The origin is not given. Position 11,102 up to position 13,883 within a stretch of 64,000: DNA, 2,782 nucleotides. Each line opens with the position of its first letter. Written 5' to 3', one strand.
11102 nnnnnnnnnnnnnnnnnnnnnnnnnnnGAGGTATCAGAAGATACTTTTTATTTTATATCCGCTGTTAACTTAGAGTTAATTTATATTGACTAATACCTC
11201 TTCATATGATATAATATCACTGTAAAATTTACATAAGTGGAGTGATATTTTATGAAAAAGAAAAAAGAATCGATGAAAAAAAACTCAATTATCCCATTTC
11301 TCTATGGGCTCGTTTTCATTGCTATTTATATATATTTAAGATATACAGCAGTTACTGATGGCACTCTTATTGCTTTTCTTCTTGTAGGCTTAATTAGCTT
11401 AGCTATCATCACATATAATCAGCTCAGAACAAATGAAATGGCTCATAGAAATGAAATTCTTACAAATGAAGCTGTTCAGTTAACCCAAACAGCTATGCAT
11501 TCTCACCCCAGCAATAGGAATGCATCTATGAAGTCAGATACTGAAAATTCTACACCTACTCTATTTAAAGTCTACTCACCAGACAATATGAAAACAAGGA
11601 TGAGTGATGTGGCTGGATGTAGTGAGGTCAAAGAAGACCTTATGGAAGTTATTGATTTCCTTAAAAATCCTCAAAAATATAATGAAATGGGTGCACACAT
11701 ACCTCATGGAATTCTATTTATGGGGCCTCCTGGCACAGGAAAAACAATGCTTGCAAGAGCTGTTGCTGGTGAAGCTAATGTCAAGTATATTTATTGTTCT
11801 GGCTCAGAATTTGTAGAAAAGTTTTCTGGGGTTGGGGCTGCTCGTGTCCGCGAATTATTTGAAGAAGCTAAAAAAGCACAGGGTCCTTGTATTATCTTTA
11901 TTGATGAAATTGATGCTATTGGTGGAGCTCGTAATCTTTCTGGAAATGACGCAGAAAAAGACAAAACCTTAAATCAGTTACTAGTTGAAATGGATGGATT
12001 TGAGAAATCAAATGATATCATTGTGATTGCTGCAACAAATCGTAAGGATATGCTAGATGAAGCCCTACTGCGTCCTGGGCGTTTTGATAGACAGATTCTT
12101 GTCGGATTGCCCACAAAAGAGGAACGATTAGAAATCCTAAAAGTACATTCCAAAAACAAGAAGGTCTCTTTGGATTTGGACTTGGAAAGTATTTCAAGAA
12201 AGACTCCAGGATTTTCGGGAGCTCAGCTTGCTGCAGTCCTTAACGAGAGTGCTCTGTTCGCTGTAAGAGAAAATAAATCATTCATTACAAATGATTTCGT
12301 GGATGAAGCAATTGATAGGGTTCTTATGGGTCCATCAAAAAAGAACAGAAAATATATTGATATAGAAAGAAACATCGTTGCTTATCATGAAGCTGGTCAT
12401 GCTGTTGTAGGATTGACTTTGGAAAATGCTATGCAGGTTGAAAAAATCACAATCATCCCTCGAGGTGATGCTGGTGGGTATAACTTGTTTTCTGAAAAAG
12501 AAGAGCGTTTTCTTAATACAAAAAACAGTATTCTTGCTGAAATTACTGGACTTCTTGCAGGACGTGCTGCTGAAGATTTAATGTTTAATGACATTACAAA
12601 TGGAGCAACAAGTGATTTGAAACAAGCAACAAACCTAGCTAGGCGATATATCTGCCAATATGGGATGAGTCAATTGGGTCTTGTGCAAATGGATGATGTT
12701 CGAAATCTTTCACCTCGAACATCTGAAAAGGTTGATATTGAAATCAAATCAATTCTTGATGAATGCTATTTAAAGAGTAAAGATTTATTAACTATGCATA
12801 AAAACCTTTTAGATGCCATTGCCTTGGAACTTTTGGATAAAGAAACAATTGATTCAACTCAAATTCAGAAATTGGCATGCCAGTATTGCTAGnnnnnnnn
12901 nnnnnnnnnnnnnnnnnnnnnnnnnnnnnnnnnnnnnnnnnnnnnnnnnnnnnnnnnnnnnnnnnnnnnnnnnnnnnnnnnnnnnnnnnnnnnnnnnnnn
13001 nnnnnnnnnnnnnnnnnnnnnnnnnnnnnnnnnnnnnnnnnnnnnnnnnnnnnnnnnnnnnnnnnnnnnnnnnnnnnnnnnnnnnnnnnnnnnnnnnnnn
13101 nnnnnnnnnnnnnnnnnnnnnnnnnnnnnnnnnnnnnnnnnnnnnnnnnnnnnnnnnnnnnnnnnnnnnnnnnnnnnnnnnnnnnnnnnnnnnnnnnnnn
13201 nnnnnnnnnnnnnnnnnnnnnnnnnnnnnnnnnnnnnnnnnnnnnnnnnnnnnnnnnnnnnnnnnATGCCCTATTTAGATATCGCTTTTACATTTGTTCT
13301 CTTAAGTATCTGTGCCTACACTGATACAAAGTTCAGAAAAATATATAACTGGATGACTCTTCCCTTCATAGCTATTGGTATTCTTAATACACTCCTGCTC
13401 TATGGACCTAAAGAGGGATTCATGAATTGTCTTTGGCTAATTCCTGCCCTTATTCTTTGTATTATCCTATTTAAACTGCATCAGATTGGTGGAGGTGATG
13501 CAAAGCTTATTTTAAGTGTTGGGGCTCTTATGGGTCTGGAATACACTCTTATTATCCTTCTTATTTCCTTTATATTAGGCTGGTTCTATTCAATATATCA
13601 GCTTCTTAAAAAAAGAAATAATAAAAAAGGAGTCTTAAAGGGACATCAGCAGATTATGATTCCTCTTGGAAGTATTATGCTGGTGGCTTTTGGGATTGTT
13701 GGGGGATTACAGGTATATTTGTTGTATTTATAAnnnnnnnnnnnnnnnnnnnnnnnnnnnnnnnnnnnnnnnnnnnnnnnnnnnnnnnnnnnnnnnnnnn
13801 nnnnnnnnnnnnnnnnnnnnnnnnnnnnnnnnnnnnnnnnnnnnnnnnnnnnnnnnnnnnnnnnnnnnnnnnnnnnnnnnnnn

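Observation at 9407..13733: Replicon-borne membrane-protease cluster: lipoprotein, phosphoesterase, signal peptidase I, short FtsH, prepilin peptidase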

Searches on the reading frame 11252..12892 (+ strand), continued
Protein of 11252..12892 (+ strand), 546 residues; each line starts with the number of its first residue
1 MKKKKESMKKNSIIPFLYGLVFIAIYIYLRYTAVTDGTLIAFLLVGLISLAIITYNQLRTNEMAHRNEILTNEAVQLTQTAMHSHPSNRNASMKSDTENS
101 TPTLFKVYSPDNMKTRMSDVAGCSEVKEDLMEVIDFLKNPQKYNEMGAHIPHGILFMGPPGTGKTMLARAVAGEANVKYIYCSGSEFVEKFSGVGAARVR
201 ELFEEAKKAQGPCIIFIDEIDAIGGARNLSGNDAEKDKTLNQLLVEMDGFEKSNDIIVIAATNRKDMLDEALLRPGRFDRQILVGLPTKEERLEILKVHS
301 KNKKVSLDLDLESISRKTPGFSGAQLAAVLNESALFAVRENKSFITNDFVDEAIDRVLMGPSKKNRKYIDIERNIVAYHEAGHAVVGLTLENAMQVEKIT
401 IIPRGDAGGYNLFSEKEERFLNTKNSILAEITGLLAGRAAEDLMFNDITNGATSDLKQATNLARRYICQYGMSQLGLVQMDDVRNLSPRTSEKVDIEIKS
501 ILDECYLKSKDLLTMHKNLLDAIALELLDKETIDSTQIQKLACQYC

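Call 28: find_encoding_contigs(protein=P0023, flank=10000, max_places=2)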
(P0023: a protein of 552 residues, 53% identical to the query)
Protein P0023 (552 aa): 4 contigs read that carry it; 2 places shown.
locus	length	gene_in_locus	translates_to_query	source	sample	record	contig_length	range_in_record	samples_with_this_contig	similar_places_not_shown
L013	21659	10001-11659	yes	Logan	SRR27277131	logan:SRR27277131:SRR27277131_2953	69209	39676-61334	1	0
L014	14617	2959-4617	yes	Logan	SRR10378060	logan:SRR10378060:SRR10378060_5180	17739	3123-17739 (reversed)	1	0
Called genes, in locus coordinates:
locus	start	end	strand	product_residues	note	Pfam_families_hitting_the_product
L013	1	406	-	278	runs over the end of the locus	-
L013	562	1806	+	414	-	PF02811:PHP, PF07733:DNA_pol3_alpha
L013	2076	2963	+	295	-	PF01844:HNH (weak)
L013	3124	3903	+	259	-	PF07733:DNA_pol3_alpha, PF17657:DNA_pol3_finger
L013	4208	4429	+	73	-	PF17657:DNA_pol3_finger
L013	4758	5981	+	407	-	PF14579:HHH_6, PF01336:tRNA_anti-codon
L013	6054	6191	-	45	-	-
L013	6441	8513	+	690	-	PF01751:Toprim, PF01131:Topoisom_bac, PF13101:DUF3945 (faint), PF13342:Toprim_Crpt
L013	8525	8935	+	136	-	-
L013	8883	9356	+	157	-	-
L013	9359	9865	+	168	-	PF10502:Peptidase_S26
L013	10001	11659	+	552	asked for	PF05496:RuvB_N (weak), PF00004:AAA, PF07728:AAA_5 (faint), PF20720:nSTAND3 (faint), PF17862:AAA_lid_3, PF01434:Peptidase_M41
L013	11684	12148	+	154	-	PF01478:Peptidase_A24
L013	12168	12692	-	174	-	PF00929:RNase_T, PF16473:Rv2179c-like (weak)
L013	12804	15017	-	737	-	PF11775:CobT_C (faint)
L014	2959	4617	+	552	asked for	PF05496:RuvB_N (weak), PF00004:AAA, PF07728:AAA_5 (faint), PF20720:nSTAND3 (faint), PF17862:AAA_lid_3, PF01434:Peptidase_M41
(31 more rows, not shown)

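Call 47: search_solved_structures(query=window:11252-12892:+, max_evalue=1e-60, show_alignments=1)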
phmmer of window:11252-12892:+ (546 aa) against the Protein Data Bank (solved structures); distinct sequences matched with E-value up to 1e-60: 90 (the best 60 are shown).
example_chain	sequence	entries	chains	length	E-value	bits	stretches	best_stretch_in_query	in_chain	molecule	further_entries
2ce7_A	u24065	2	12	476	4.3e-132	444.7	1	107-542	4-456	CELL DIVISION PROTEIN FTSH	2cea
7tdo_A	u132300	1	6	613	1e-131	443.5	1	105-542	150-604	ATP-dependent zinc metalloprotease FtsH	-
3kds_E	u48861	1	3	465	2.5e-131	442.2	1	107-542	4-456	Cell division protein FtsH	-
8vw9_A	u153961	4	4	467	1e-127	430.3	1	107-542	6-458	ATP-dependent zinc metalloprotease FtsH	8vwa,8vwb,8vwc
4eiw_A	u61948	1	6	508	8.7e-127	427.2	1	101-541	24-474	ATP-dependent zinc metalloprotease FtsH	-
2dhr_A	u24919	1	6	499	1.6e-126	426.3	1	113-541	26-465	FtsH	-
6gcn_A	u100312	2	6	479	2.4e-120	405.9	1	111-537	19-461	ATP-dependent zinc metalloprotease FtsH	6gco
7vhp_A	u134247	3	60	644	1.7e-119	403.2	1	107-542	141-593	ATP-dependent zinc metalloprotease FtsH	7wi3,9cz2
4ww0_A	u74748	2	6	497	2.8e-119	402.4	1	104-537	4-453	ATP-dependent zinc metalloprotease FtsH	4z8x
7wi4_A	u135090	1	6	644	1.1e-118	400.5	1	107-542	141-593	ATP-dependent zinc metalloprotease FtsH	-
7zbh_A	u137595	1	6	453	4.7e-118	398.4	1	114-541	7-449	ATP-dependent zinc metalloprotease FtsH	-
6nyy_A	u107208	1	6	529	2.4e-112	379.6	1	110-540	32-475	AFG3-like protein 2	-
6chs_H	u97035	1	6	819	5e-110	371.9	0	117-356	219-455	Putative cell division control protein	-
7rlb_A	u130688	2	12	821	3.4e-109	369.2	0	117-360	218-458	Transitional endoplasmic reticulum ATPase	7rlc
7wub_C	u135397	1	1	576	6.4e-109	368.3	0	118-360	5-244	Transitional endoplasmic reticulum ATPase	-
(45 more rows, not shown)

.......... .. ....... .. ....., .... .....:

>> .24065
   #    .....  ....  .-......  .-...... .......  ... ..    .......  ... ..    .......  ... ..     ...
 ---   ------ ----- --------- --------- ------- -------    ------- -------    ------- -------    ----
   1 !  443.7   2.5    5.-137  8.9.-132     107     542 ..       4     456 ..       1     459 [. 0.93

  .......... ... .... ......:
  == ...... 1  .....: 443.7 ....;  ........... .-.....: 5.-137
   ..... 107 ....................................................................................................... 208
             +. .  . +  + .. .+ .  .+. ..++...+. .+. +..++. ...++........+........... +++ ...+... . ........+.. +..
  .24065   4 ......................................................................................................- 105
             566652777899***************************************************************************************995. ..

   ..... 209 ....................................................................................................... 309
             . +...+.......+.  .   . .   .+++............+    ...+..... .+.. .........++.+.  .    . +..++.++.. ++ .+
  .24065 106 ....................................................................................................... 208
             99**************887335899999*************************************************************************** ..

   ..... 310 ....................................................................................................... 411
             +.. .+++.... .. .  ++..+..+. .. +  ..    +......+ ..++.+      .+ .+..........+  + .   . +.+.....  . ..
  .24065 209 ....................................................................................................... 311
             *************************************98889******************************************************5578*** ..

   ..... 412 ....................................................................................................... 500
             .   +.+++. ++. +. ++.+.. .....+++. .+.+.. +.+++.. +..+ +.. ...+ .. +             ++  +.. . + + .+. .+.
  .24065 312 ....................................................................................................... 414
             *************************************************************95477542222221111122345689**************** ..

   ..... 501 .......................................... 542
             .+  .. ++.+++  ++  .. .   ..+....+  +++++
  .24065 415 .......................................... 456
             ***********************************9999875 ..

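Call 69: search_protein_families(library=padloc, proteins=[window:11252-12892:+], max_evalue=0.001)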
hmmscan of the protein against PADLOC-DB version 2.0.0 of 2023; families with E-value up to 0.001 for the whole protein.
window:11252-12892:+ (546 aa): 6 families
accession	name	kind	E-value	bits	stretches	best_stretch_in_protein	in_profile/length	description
PDLC02196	IetA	-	2.9e-41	140.2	1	76-376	55-338/374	-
PDLC02195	IetA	-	5e-33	113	1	65-343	53-322/395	-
PDLC04232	IetA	-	3.2e-32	110.2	1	59-332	30-291/330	-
PDLC04231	IetA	-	2.3e-18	64.9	1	144-279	110-239/262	-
PDLC00915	TRIP13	-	4.2e-15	53.9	1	152-297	63-221/302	TRIP13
PDLC00914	TRIP13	-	5.1e-13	47.1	1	154-304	74-235/302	TRIP13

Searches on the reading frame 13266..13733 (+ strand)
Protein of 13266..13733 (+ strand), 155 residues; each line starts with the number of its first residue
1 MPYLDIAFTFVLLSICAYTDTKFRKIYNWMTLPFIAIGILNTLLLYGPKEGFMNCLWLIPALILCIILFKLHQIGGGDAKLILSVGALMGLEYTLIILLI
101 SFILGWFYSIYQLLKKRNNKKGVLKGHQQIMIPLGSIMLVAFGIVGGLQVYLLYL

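Call 3: search_protein_families(library=pfam, proteins=[window:13266-13733:+], max_evalue=0.01)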
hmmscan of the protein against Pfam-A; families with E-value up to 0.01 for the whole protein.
window:13266-13733:+ (155 aa): 2 families
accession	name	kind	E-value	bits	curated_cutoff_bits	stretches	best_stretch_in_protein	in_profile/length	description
PF01478.23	Peptidase_A24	-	4.7e-16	59.6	26.5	1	8-110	2-104/104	Type IV leader peptidase family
PF06305.16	LapA_dom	-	0.0023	18.2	28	0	95-118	24-47/64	Lipopolysaccharide assembly protein A domain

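Call 4: search_protein_families(library=ncbifam, proteins=[window:13266-13733:+], max_evalue=0.01)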
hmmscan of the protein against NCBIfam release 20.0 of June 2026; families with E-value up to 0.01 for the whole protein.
window:13266-13733:+ (155 aa): 1 family
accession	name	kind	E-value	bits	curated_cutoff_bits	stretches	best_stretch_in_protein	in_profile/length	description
NF040695.1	FlaK_Arch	equivalog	0.00039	20.1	330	1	8-90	5-90/230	preflagellin peptidase FlaK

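Call 19: search_protein_families(library=phrogs, proteins=[window:13266-13733:+], max_evalue=0.001)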
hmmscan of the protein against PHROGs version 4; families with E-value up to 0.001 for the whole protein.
window:13266-13733:+ (155 aa): 0 families

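Call 22: find_related_loci(query=window:13266-13733:+, collection=viral_contigs, flank=10000)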
Query window:13266-13733:+ (155 aa) in viral_contigs; peptide patterns used: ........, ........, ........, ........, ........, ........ (x = any residue, [..] = any of these).
3 stretches matched a pattern, but none encodes a relative of the query by tblastn (E <= 1e-3).

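Call 24: find_homologous_proteins(query=window:13266-13733:+, max_evalue=0.001)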
Query window:13266-13733:+ (155 aa): 20 proteins with E <= 0.001 among 224 candidates.
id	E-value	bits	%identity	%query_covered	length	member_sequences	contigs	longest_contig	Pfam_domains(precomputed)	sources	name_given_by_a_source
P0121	2.2e-93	328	99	100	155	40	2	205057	PF01478.24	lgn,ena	-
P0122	2.6e-92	325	99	100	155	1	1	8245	PF01478.24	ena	-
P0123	3.6e-89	315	98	100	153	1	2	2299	PF01478.24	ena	-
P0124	2.4e-72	260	99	79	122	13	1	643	PF01478.24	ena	-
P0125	3.8e-71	256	78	99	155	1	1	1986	PF01478.24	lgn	-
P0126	1.1e-70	255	78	100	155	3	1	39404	PF01478.24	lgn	-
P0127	6.1e-70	252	77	100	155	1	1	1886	PF01478.24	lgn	-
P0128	6.1e-69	249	75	100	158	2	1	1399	PF01478.24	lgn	-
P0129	1.1e-58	216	68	100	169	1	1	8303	PF01478.24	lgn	-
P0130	5.4e-55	204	98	66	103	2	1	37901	PF01478.24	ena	-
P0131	6.9e-50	187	99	59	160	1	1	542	PF01478.24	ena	-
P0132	2.0e-46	176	59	98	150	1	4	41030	PF01478.24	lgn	-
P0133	2.1e-42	163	57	92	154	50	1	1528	PF01478.24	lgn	-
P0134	3.8e-42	162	57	92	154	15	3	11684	PF01478.24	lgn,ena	-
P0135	4.2e-42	162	56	92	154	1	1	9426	PF01478.24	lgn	-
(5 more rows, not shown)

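Call 36: find_related_loci(query=A1, collection=genome_contigs, flank=10000)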
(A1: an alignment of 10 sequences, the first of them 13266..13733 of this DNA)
Query A1 (155 aa) in genome_contigs; peptide patterns used: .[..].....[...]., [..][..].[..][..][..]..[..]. (x = any residue, [..] = any of these).
169 stretches matched a pattern; 15 encode a relative of the query (tblastn E <= 1e-3); 15 distinct loci.
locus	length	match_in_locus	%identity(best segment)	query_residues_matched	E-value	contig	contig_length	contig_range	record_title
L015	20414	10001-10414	57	1-138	4e-44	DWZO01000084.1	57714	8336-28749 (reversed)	MAG TPA_asm: Candidatus Massilimicrobiota merdigallinarum isolate CHK183-8118 CHK183__C273499_L57714_SAMEA5754827, whole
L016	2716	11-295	30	15-110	5e-9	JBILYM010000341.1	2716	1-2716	MAG: Phycisphaerales bacterium isolate ME2019-02-15D0_3300044639_group8_bin138 Rohwer_bin1602_scaffold_50684_c1, whole g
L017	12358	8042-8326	31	15-110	1e-8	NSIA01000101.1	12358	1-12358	MAG: Planctomycetaceae bacterium isolate Baikal-G1-1L Planctomycetaceae-Baikal-G1-1L-C25_Chunk_3, whole genome shotgun s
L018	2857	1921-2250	30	7-116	9e-9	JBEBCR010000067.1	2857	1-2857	MAG: Planctomycetota bacterium isolate blackwarrior_2019_sw_WHONDRS-S19S_0021_B_bin.82 scaffold_1320762, whole genome sh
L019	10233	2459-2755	29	19-117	3e-7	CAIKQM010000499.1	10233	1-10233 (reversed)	MAG: uncultured planctomycete isolate Erken-D8_bin-0018 genome assembly, contig: bin-0018:499/745, whole genome shotgun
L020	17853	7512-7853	31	7-116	2e-8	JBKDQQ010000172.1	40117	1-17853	MAG: Planctomycetia bacterium isolate samp_2153_metabat2_339 samp_2153_2377796, whole genome shotgun sequence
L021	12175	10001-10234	34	11-90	2e-6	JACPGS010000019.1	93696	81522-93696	MAG: Candidatus Magasanikbacteria bacterium isolate NC_groundwater_394_Ag_B-0.1um_53_17 GD18-4_B1_scaffold_479724, whole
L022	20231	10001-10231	41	14-90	2e-6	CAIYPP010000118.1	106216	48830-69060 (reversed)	MAG: uncultured planctomycete isolate LaPlata-b_bin-0967 genome assembly, contig: bin-0967:118/160, whole genome shotgun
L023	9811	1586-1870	32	15-110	8e-9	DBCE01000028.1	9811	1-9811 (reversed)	MAG TPA_asm: Phycisphaerales bacterium UBA966 UBA966_contig_56112, whole genome shotgun sequence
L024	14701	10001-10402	32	7-130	7e-6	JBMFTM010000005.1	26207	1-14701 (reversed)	MAG: Candidatus Acidifodinimicrobium sp. isolate KM4347-13 NODE_510_length_26207_cov_60.454497, whole genome shotgun seq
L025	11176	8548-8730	41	68-121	4e-5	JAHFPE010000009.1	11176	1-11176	MAG: Candidatus Woesearchaeota archaeon isolate nzgw52 NODE_8567_length_11177_cov_2.462735, whole genome shotgun sequenc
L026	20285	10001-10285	33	3-98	8e-5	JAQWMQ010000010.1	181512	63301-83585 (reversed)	MAG: Phycisphaerales bacterium isolate cluster2_bin.156 k141_3815828, whole genome shotgun sequence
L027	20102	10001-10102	50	72-105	1e-4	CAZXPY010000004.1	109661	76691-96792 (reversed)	MAG TPA_asm: uncultured Gammaproteobacteria bacterium isolate binchicken_co134_1330 genome assembly, contig: NODE_430_le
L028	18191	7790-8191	28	7-130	1e-4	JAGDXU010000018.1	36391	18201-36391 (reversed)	MAG: Candidatus Parvarchaeota archaeon isolate KMA_Bin11 NODE_357_length_36391_cov_5.928143, whole genome shotgun sequen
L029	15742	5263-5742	27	7-150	1e-4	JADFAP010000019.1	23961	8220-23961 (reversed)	MAG: Candidatus Acidifodinimicrobium mancum isolate FK_bin.410 NODE_6902_length_23961_cov_22.0827, whole genome shotgun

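Call 49: search_solved_structures(query=A1, max_evalue=1, show_alignments=2)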
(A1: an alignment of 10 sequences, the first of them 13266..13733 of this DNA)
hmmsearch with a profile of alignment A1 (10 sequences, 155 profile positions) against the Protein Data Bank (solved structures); distinct sequences matched with E-value up to 1: 1.
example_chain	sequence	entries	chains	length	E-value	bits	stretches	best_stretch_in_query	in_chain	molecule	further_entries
3s0x_A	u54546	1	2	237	0.00019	24.5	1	5-89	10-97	Peptidase A24B, FlaK domain protein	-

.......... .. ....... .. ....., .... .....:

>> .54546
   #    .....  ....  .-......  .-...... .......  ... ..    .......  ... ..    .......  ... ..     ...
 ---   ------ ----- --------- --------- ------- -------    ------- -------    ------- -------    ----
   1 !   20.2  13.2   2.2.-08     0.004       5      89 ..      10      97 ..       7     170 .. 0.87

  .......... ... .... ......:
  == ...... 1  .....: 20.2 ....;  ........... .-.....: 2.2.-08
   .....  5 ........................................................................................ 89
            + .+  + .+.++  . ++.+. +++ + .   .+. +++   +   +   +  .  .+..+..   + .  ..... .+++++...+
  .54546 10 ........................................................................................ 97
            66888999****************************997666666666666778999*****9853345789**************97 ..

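Call 69: search_protein_families(library=padloc, proteins=[window:13266-13733:+], max_evalue=0.001)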
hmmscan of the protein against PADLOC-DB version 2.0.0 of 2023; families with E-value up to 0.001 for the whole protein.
window:13266-13733:+ (155 aa): 0 families
